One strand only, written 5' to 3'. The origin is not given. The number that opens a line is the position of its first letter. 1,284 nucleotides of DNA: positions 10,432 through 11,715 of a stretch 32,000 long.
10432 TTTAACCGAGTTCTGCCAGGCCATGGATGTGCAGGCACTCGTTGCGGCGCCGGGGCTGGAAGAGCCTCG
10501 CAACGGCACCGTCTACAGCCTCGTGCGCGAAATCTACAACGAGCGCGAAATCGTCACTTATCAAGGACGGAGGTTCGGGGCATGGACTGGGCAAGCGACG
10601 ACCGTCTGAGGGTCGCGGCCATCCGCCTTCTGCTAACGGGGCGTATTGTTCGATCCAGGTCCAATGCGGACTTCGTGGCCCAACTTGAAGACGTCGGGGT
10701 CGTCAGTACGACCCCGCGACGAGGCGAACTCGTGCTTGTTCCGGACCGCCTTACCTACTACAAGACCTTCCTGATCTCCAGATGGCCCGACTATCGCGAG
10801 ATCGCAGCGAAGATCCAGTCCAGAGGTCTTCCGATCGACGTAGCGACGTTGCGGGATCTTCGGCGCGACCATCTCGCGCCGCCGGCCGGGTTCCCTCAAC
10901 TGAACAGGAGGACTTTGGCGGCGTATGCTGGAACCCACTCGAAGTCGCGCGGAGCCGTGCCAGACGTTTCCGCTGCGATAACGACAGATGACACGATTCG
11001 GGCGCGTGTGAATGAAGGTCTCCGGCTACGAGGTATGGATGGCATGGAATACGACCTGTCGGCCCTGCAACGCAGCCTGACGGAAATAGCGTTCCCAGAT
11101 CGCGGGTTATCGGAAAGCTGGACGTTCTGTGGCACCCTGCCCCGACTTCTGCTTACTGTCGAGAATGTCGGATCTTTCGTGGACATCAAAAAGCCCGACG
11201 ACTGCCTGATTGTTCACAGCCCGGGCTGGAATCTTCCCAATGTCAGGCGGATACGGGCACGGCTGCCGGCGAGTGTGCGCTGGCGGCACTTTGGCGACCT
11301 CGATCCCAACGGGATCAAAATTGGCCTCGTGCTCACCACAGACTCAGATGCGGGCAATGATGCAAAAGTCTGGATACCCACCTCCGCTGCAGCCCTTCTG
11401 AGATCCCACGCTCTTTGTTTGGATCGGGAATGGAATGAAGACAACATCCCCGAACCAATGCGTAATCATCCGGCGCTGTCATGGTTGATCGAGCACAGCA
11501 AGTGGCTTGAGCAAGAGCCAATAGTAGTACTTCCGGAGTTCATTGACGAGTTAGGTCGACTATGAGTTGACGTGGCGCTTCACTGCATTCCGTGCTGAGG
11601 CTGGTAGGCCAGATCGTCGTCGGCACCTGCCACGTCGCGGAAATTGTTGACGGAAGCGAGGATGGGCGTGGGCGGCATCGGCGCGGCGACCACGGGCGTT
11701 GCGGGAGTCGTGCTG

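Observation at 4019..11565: MukFEB-type condensin operon wired to a JetD/MksG Toprim protein: a Wadjet-class system that is unusually close to true MukBEF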

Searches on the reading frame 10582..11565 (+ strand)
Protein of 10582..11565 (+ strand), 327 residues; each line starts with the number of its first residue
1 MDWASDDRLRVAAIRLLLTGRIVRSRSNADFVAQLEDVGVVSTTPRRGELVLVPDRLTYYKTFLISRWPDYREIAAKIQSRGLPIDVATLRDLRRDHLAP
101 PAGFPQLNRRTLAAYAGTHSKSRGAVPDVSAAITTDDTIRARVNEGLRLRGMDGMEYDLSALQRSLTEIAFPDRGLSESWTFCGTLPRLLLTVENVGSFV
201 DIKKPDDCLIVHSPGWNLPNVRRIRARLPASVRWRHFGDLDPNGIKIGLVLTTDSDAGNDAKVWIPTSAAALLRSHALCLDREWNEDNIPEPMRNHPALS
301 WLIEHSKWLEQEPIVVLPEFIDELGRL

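Call 10: find_homologous_proteins(query=window:10582-11565:+)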
Query window:10582-11565:+ (327 aa): 60 proteins with E <= 0.001 among 8000 candidates.
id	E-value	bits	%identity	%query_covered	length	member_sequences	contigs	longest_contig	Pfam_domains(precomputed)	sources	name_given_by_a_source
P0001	6.6e-218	741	100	100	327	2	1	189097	-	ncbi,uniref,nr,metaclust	ncbi:Wadjet anti-phage system protein JetD domain-containing protein [Paraburkholderia acidipaludis]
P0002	4.7e-144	498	67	100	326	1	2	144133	-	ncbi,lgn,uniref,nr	ncbi:hypothetical protein LMG31506_04935 [Cupriavidus yeoncheonensis]|uniref:Wadjet protein JetD C-t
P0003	1.2e-126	441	66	90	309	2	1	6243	-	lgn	-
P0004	5.0e-119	416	57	100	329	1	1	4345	-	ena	-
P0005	5.7e-94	333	46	100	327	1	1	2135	PF09983.16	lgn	-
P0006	1.4e-89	319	46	100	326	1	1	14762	-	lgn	-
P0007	3.6e-78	281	43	100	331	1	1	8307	-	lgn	-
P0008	3.7e-78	281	43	100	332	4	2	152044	-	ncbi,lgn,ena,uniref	ncbi:Wadjet anti-phage system protein JetD domain-containing protein [Pseudomonas neuropathica]|unir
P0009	1.2e-75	273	43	100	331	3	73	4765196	-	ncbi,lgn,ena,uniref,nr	ncbi:hypothetical protein KIF53_15975 [Chromobacterium subtsugae]|uniref:Wadjet protein JetD C-termi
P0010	3.7e-69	252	40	100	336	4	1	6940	PF09983.16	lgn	-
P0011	8.0e-69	251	38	94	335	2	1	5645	PF09983.16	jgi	jgi:hypothetical protein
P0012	1.3e-67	247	39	100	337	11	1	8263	-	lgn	-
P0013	5.2e-67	245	41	93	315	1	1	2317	-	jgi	jgi:hypothetical protein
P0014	5.4e-67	245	37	100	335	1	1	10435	PF09983.16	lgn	-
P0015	6.3e-66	241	37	100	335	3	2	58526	PF09983.16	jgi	jgi:hypothetical protein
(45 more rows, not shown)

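Call 21: search_solved_structures(query=window:10582-11565:+, max_evalue=1, show_alignments=2)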
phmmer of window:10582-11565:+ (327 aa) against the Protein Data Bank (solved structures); distinct sequences matched with E-value up to 1: 0.

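Call 29: search_solved_structures(query=A1, max_evalue=1, show_alignments=2)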
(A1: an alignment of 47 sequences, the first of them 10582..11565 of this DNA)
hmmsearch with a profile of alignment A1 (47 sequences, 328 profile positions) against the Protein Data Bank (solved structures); distinct sequences matched with E-value up to 1: 2.
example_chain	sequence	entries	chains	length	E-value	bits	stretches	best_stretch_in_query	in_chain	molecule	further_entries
8b7f_A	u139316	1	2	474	1.1e-05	28.1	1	189-314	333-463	Ubiquitin-like protein SMT3,MksG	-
1d3y_A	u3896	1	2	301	0.18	14.2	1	190-256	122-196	DNA TOPOISOMERASE VI A SUBUNIT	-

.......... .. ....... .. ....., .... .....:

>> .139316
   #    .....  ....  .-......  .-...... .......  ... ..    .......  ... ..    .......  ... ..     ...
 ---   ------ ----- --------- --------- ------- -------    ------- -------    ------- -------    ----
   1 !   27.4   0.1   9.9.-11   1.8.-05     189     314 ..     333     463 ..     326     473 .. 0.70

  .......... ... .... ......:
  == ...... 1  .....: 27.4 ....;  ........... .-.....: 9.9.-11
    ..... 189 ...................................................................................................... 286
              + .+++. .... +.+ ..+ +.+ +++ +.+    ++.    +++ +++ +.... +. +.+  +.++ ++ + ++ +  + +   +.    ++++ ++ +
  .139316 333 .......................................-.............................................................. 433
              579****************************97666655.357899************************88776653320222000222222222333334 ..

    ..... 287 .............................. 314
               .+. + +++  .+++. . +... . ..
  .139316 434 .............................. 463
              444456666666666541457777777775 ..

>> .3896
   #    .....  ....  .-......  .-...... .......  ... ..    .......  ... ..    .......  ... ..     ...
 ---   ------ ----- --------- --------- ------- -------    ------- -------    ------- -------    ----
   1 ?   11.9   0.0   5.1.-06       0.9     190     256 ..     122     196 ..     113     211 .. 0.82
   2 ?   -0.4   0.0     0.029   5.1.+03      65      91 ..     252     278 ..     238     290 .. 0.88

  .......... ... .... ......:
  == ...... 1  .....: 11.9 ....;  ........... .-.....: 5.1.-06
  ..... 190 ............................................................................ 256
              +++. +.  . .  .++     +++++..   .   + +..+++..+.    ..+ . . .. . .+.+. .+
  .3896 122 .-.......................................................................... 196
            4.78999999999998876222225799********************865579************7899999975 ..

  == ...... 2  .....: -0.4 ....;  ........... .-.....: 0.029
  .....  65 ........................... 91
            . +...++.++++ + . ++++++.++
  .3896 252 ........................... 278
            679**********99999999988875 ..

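Call 30: find_related_loci(query=A1, collection=genome_contigs, flank=10000)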
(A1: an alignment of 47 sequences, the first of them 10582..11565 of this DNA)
Query A1 (327 aa) in genome_contigs; peptide patterns used: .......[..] (x = any residue, [..] = any of these).
189 stretches matched a pattern; 85 encode a relative of the query (tblastn E <= 1e-3); the best 80 are kept; 80 distinct loci.
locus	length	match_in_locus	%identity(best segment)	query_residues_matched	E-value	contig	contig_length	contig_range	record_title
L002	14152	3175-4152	67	1-327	8e-146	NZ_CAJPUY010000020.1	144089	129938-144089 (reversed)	Cupriavidus yeoncheonensis strain LMG 31506 isolate JCM 19890, whole genome shotgun sequence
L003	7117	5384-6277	44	27-324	2e-76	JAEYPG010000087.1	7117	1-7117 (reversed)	MAG: Proteobacteria bacterium isolate OH_CBB_185 k127_1839499, whole genome shotgun sequence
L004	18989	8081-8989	35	10-320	4e-36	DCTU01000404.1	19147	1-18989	MAG TPA_asm: bacterium UBP9_UBA1432 isolate UBA1432 UBA1432_contig_6928, whole genome shotgun sequence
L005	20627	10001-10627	40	44-247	5e-35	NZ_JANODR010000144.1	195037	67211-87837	MAG: Archangium sp. isolate VAR_17_metabat_108 VAR_17_k141_1663945, whole genome shotgun sequence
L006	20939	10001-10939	31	10-325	1e-33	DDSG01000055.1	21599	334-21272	MAG TPA_asm: Phycisphaerales bacterium UBA2396 UBA2396_contig_19199, whole genome shotgun sequence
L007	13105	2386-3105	38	10-247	7e-34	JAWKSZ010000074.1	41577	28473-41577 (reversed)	MAG: Planctomycetota bacterium isolate ABC1.64 ABC1.64.fa-74, whole genome shotgun sequence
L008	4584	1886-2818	34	5-318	2e-33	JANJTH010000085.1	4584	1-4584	MAG: Planctomycetota bacterium isolate RX1_metabat.bin.42 RX1_metabat.bin.42_RX1_k141_694422, whole genome shotgun seque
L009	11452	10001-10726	37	10-247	6e-33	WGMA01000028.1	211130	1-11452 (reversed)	MAG: Phycisphaera sp. isolate RI_212 c_000000116960, whole genome shotgun sequence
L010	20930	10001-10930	31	11-321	3e-32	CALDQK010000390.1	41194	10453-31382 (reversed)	MAG TPA_asm: uncultured bacterium isolate ERR599081_bin.20_CONCOCT_v1.1_MAG genome assembly, contig: ERZ841280.555, whol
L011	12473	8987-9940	34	7-327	2e-32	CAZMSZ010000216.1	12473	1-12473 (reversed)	MAG TPA_asm: uncultured Planctomycetota bacterium isolate SRP263527_co1_244 genome assembly, contig: NODE_4361_length_12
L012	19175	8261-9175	33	10-318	5e-32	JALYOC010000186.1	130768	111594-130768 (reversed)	MAG: Myxococcota bacterium isolate MDV bin1 SD1454-56_k127_108052, whole genome shotgun sequence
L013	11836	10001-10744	35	5-247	4e-32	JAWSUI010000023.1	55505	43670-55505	MAG: Deferrisomatales bacterium isolate B4G8CH4-07 NODE_145_length_55505_cov_10.864220, whole genome shotgun sequence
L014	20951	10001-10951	35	3-324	1e-31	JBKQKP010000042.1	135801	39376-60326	MAG: Polyangiaceae bacterium isolate CRr1A1B1C__bin_81 CRr1A1B1C_000000047775, whole genome shotgun sequence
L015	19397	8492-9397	34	11-320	3e-31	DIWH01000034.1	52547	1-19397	MAG TPA_asm: bacterium UBP9_UBA6111 isolate UBA6111 UBA6111_contig_2626, whole genome shotgun sequence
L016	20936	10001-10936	33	12-327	2e-30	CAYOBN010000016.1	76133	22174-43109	MAG TPA_asm: uncultured Planctomycetaceae bacterium isolate SRP319275_co3_151 genome assembly, contig: NODE_487_length_7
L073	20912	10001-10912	34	20-327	5e-30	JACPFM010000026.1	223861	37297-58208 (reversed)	MAG: Deltaproteobacteria bacterium isolate NC_groundwater_361_Ag_B-0.1um_71_13 GD18-4_B1_scaffold_139402, whole genome s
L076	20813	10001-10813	34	44-318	2e-21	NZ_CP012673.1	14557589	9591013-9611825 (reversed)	Sorangium cellulosum strain So ce26 chromosome, complete genome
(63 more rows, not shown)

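Call 34: predict_structure(alignment_id=A1)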
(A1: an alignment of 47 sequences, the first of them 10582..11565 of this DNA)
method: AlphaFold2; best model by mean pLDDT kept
length: 327 residues; sequences in the alignment: 47
mean_pLDDT: 93.2   pTM: 0.78
mean pLDDT of the five models: 93.2, 92.5, 92.0, 91.1, 90.8
residues with pLDDT >= 90: 272; 70-90: 45; 50-70: 10; < 50: 0
segments of 3 or more residues with pLDDT < 50: none
pLDDT, mean of each block of 10 residues (from residue 1): 85 97 96 96 97 98 94 97 95 84 89 77 69 92 98 97 96 93 98 97 97 89 94 97 95 83 97 98 94 97 98 97 96
secondary structure, 60 per line:
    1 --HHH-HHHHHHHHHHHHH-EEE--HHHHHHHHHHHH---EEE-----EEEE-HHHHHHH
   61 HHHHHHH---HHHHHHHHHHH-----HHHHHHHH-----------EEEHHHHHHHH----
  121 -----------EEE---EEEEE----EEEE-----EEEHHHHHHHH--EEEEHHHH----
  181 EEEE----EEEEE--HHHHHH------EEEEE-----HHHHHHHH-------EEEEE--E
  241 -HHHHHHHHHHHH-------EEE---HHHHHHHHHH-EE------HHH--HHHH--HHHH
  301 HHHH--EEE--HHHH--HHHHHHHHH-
elements in order: H7-19 E21-23 H26-37 E41-43 E49-52 H54-67 H71-81 H87-94 E106-108 H109-116 E132-134 E138-142 E147-150 E156-158 H159-166 E169-172 H173-176 E181-184 E189-193 H196-201 E208-212 H218-225 E233-237 H242-253 E261-263 H267-276 H291-294 H297-304 E307-309 H312-315 H318-326

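Call 43: fold_search(model_id=the predicted structure, library=pdb)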
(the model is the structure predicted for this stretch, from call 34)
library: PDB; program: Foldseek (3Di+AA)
matches with E <= 10: 873; with E <= 0.001: 9
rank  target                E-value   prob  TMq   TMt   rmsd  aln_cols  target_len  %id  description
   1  8b7f_A                1.8e-08  1.00  0.49  0.45  10.4       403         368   16  Nuclease from C. glutamicum (released 2023-03-29)
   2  1d3y_B                3.5e-06  1.00  0.43  0.48  15.2       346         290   15  STRUCTURE OF THE DNA TOPOISOMERASE VI A SUBUNIT (released 1999-11-05)
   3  1d3y_A                5.4e-06  1.00  0.45  0.50  15.8       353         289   14  STRUCTURE OF THE DNA TOPOISOMERASE VI A SUBUNIT (released 1999-11-05)
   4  7til_B                1.0e-05  1.00  0.35  0.31  14.7       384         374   13  CryoEM structure of JetD from Pseudomonas aeruginosa (released 2022-10-05)
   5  2zbk_A                1.1e-04  1.00  0.39  0.37   5.2       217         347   17  Crystal structure of an intact type II DNA topoisomerase: insights into DNA transfer mechanisms (released 2008-02-12)
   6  7til_A                1.6e-04  0.99  0.34  0.31  13.8       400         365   15  CryoEM structure of JetD from Pseudomonas aeruginosa (released 2022-10-05)
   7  2q2e_A                2.2e-04  1.00  0.47  0.49   6.4       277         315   12  Crystal structure of the topoisomerase VI holoenzyme from Methanosarcina mazei (released 2007-07-10)
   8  9o8p_A                5.3e-04  1.00  0.42  0.39  18.2       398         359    8  CryoEM structure of M. mazei topoisomerase VI-minicircle DNA complex (released 2026-02-25)
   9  8urq_A                7.2e-04  1.00  0.33  0.31   7.8       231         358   10  Spo11 core complex with gapped DNA (released 2024-06-26)
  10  6i5f_B                1.3e-02  0.11  0.12  0.07  16.8       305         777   12  Crystal structure of DNA-free E.coli MutS P839E dimer mutant (released 2019-08-14)
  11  1e3m_B                1.3e-02  0.08  0.12  0.07  19.0       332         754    9  The crystal structure of E. coli MutS binding to DNA with a G:T mismatch (released 2000-11-01)
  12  7ai6_B                2.3e-02  0.07  0.11  0.07  18.9       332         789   10  MutS in mismatch bound state (released 2021-03-31)
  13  7kym_B                4.0e-02  0.75  0.14  0.28  10.9       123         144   15  Crystal structure of the MarR family transcriptional regulator from Bradyrhizobium japonicum (released 2021-12-15)
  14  2wtu_B                7.0e-02  0.07  0.13  0.08  17.2       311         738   10  Crystal structure of Escherichia coli MutS in complex with a 16 basepair oligo containing an A.A mismatch. (released 2010-02-09)
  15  4m71_B                9.4e-02  0.20  0.16  0.16  19.5       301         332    9  Mutant structure of methyltransferase from Streptomyces hygroscopicus complexed with S-adenosyl-L-homocysteine and met (released 2014-06-25)
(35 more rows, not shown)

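Call 83: search_dna_similar(query=window:10582-11565:+, collection=plasmids, mode=protein, max_evalue=1e-8, max_rows=15)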
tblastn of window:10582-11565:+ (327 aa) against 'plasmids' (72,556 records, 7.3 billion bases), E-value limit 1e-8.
Records with a match: 2; places in all: 2; records where one place covers at least 80% of the query: 1.
Best place of each record, by identity: <60% 2.
By first word of the organism name: Burkholderia 1; Aeromonas 1.
By predicted mobility (MOB-suite, as given by PLSDB): non-mobilizable 2.
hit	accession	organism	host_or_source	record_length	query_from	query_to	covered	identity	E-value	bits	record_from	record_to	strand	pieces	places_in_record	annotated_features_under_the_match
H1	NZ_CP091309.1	Burkholderia pyrrocinia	-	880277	23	316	90%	33.7%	2e-25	114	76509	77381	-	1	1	DUF2220 domain-containing protein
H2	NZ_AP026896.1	Aeromonas caviae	Microbe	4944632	129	316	57%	32.0%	2e-14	82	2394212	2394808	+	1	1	none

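Call 85: get_annotated_region(hit=H2, flank=9000)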
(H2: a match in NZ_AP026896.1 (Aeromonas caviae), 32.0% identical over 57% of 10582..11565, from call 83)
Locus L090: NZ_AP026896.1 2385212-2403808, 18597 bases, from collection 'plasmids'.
description: Aeromonas caviae strain KAM479 plasmid pKAM479_3, complete sequence
organism: Aeromonas caviae (NCBI taxid 648)
taxonomy: Bacteria; Pseudomonadota; Gammaproteobacteria; Aeromonadales; Aeromonadaceae; Aeromonas; Aeromonas caviae
host: -; source: Microbe; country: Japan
typing (MOB-suite, as given by PLSDB): non-mobilizable
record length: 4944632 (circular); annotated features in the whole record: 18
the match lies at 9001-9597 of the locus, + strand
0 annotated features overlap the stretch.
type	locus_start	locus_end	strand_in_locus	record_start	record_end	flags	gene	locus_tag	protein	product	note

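Call 86: get_annotated_region(hit=H1, flank=9000)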
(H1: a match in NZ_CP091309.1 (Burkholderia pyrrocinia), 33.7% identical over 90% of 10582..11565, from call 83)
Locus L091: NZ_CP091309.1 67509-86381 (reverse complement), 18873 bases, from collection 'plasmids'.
description: Burkholderia pyrrocinia strain LWK2 plasmid pBPJTT, complete sequence
organism: Burkholderia pyrrocinia (NCBI taxid 60550)
taxonomy: Bacteria; Pseudomonadota; Betaproteobacteria; Burkholderiales; Burkholderiaceae; Burkholderia; Burkholderia pyrrocinia
host: -; source: -; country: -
typing (MOB-suite, as given by PLSDB): non-mobilizable
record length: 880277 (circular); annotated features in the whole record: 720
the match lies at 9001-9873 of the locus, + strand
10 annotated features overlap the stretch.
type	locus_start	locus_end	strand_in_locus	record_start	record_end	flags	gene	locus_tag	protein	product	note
CDS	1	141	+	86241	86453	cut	-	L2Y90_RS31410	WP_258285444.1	hypothetical protein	-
CDS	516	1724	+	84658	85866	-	-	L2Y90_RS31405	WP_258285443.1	SAVED domain-containing protein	-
CDS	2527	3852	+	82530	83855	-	-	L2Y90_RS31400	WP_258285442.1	hypothetical protein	-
CDS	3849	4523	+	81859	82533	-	-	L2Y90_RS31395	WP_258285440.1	chromosome partition protein MukE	GO:0030261 - chromosome condensation [Evidence IEA]; GO:0007059 - chromosome segregation [Evidence IEA]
CDS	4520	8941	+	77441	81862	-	mukB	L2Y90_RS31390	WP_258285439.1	chromosome partition protein MukB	GO:0030261 - chromosome condensation [Evidence IEA]; GO:0007059 - chromosome segregation [Evidence IEA]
CDS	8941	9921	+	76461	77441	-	-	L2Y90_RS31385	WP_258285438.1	DUF2220 domain-containing protein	-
CDS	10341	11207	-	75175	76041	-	istB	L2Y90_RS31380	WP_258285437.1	IS21-like element ISBcen28 family helper ATPase IstB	-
CDS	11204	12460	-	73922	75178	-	istA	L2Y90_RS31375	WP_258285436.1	IS21 family transposase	-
CDS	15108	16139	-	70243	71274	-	-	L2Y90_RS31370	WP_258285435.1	hypothetical protein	-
CDS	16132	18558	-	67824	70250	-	-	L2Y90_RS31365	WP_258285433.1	hypothetical protein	-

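Call 89: search_protein_families(library=pfam, proteins=[L090:8653-9678:+, L090:7260-8195:+, L090:5340-6566:-, L090:2524-3282:+, L090:1632-2018:+, L090:9945-10739:+, L090:10736-11818:-, L090:4199-4690:+], max_evalue=0.001)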
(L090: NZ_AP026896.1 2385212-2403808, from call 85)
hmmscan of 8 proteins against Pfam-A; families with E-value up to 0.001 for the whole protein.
L090:8653-9678:+ (341 aa): 1 family
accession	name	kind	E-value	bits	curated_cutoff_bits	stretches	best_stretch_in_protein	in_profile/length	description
PF09983.15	JetD_C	-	9.1e-09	35.3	22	1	155-257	21-123/179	Wadjet protein JetD, C-terminal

L090:7260-8195:+ (311 aa): 0 families

L090:5340-6566:- (408 aa): 3 families
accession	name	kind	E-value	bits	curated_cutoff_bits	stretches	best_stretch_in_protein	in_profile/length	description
PF01385.25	OrfB_IS605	-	5.7e-32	110.9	30.5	1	167-282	1-119/120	Probable transposase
PF07282.18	Cas12f1-like_TNB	-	7.8e-24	84.1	26.3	1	309-375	1-60/60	Cas12f1-like, TNB domain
PF12323.14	HTH_OrfB_IS605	-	3.6e-17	62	21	1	1-48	1-47/47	Helix-turn-helix domain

L090:2524-3282:+ (252 aa): 1 family
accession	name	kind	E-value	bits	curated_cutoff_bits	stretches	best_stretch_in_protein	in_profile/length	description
PF13302.13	Acetyltransf_3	-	1.4e-05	26.3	25.4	1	99-191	4-98/138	Acetyltransferase (GNAT) domain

L090:1632-2018:+ (128 aa): 1 family
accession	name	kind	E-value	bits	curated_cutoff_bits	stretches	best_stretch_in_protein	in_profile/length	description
PF03330.24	DPBB_1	-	5.7e-26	91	28.8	1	36-125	2-83/83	Lytic transglycolase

L090:9945-10739:+ (264 aa): 0 families

L090:10736-11818:- (360 aa): 0 families

L090:4199-4690:+ (163 aa): 1 family
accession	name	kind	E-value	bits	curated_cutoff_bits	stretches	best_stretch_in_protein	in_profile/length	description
PF00300.27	His_Phos_1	-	4.6e-13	49.7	21.7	1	5-94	1-87/194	Histidine phosphatase superfamily (branch 1)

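Call 91: find_homologous_proteins(query=L090:8653-9678:+, max_evalue=1e-10)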
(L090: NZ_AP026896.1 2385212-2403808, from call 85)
Query L090:8653-9678:+ (341 aa): 140 proteins with E <= 1e-10 among 7856 candidates; the best 120 are listed.
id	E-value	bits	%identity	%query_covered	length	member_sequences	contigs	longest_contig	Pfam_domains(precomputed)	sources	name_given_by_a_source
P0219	5.0e-220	748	96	100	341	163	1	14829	PF09983.16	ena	-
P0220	3.1e-172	591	80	98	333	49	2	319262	PF09983.16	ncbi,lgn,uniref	ncbi:Wadjet anti-phage system protein JetD domain-containing protein [Aeromonas dhakensis]|uniref:Wa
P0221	4.1e-171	587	80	99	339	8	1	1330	PF09983.16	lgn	-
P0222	5.9e-171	586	80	96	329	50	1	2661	PF09983.16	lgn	-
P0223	2.4e-166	571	78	99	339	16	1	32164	PF09983.16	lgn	-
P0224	7.5e-166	570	78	96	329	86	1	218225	PF09983.16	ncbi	ncbi:Wadjet anti-phage system protein JetD domain-containing protein [Aeromonas hydrophila]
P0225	5.9e-158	544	76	96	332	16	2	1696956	PF09983.16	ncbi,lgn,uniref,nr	ncbi:Wadjet anti-phage system protein JetD domain-containing protein [Aeromonas sp. A04]|uniref:Wadj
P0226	9.5e-150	517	72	96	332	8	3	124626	PF09983.16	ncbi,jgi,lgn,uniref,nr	ncbi:Wadjet anti-phage system protein JetD domain-containing protein [Aeromonas popoffii]|jgi:hypoth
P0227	5.0e-149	514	71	99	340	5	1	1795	PF09983.16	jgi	jgi:hypothetical protein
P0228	6.2e-142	491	69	96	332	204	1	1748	PF09983.16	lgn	-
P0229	1.9e-140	486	83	82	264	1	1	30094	PF09983.16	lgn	-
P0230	1.2e-119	418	61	95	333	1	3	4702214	PF09983.16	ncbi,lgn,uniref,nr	ncbi:DUF2220 family protein [Aeromonas veronii]|uniref:Wadjet anti-phage system protein JetD domain-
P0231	1.8e-119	417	61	96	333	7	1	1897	PF09983.16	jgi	-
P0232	2.4e-119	417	61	96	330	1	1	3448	PF09983.16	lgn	-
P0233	4.1e-119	416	61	96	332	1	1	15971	PF09983.16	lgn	-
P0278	1.6e-112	394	58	97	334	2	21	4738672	PF09983.16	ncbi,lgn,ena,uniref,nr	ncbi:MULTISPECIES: Wadjet anti-phage system protein JetD domain-containing protein [Aeromonas]|unire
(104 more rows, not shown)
